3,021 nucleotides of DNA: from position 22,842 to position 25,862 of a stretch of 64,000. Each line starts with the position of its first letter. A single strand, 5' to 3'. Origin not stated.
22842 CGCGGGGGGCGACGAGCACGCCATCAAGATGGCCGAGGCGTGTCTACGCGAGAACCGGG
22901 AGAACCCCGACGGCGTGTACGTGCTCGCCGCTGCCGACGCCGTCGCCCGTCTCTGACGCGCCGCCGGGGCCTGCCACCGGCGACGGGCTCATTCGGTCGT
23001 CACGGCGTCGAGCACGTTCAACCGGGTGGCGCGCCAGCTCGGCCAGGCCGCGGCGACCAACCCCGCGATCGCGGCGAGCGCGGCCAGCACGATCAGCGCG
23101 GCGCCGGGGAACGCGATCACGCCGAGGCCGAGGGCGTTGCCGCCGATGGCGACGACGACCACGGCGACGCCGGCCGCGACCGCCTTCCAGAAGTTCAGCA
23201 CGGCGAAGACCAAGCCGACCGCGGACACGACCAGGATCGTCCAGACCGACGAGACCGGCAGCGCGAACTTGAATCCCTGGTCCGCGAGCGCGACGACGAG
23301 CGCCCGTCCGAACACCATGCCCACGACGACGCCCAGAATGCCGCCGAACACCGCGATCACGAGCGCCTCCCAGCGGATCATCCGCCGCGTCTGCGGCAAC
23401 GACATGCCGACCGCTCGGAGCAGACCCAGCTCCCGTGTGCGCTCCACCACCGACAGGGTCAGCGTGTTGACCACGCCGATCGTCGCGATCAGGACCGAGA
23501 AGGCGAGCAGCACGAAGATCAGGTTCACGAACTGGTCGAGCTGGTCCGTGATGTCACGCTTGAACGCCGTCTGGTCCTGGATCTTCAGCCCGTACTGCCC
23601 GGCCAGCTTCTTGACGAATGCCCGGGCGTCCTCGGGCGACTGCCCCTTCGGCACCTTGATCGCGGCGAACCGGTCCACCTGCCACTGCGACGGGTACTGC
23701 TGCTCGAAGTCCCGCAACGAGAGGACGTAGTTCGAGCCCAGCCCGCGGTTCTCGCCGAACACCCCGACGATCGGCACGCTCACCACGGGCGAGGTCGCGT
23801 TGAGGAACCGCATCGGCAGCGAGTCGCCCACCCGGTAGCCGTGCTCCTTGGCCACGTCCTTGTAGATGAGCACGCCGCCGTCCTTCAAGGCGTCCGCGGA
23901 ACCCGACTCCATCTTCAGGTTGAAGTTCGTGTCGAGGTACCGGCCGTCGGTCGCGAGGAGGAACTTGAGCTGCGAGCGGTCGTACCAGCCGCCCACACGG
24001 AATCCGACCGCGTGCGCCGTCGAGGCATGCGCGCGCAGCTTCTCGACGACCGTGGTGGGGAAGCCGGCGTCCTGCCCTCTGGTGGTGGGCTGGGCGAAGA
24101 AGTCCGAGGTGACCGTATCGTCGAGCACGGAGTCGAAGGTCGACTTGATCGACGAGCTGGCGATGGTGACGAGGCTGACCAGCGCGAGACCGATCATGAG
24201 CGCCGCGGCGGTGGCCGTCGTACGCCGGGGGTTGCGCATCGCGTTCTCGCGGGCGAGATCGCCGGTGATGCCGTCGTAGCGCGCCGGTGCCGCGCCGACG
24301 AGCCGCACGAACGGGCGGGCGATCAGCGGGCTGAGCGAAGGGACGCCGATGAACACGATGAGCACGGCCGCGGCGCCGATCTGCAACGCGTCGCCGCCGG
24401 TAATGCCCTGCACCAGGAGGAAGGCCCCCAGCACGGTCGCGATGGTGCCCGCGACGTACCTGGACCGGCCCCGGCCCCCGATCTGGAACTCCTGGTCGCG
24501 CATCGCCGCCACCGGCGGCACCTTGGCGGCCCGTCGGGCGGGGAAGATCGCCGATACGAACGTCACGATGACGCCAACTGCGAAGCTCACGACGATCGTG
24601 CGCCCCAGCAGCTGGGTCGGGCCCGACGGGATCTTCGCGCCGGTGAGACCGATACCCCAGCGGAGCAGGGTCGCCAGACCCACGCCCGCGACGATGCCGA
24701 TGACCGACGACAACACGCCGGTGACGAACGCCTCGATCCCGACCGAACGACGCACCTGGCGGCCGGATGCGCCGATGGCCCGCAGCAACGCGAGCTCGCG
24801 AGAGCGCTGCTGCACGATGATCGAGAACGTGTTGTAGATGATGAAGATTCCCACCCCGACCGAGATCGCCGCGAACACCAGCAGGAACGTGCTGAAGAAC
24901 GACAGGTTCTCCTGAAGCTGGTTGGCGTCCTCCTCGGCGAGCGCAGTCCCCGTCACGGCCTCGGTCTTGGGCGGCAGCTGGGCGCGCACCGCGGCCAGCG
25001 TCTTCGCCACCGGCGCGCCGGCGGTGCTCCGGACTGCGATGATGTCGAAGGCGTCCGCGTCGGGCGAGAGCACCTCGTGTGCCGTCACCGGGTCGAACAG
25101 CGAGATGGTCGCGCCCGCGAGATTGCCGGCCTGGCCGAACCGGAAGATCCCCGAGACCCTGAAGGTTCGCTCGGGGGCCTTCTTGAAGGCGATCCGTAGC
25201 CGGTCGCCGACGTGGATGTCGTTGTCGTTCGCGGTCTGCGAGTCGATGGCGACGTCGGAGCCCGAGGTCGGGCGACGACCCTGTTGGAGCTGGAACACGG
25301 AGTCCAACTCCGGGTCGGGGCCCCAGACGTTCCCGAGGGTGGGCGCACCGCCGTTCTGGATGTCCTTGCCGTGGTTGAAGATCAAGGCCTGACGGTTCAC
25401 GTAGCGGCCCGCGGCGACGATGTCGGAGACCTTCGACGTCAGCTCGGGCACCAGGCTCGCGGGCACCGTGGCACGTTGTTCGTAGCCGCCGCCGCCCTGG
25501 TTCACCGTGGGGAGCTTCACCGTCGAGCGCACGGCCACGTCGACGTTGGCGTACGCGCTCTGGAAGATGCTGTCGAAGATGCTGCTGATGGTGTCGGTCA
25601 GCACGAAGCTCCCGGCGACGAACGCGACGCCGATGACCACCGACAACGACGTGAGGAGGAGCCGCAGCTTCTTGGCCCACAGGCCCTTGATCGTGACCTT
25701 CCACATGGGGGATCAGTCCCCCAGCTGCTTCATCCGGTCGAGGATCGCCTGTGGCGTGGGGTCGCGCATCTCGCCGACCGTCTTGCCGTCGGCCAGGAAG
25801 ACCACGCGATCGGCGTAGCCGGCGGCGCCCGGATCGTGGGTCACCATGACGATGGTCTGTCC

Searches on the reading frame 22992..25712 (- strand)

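Call 16: search_protein_families(library=pfam, proteins=[window:22992-25712:-], max_evalue=0.0001)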
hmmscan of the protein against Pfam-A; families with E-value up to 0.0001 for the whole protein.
window:22992-25712:- (907 aa): 2 families
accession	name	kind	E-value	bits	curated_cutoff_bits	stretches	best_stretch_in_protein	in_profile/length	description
PF02687.27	FtsX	-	7.6e-32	110.3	25.5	2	279-400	2-120/120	FtsX-like permease C-terminal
PF12704.14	MacB_PCD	-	4.6e-23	83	27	2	19-244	2-206/207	MacB-like periplasmic core domain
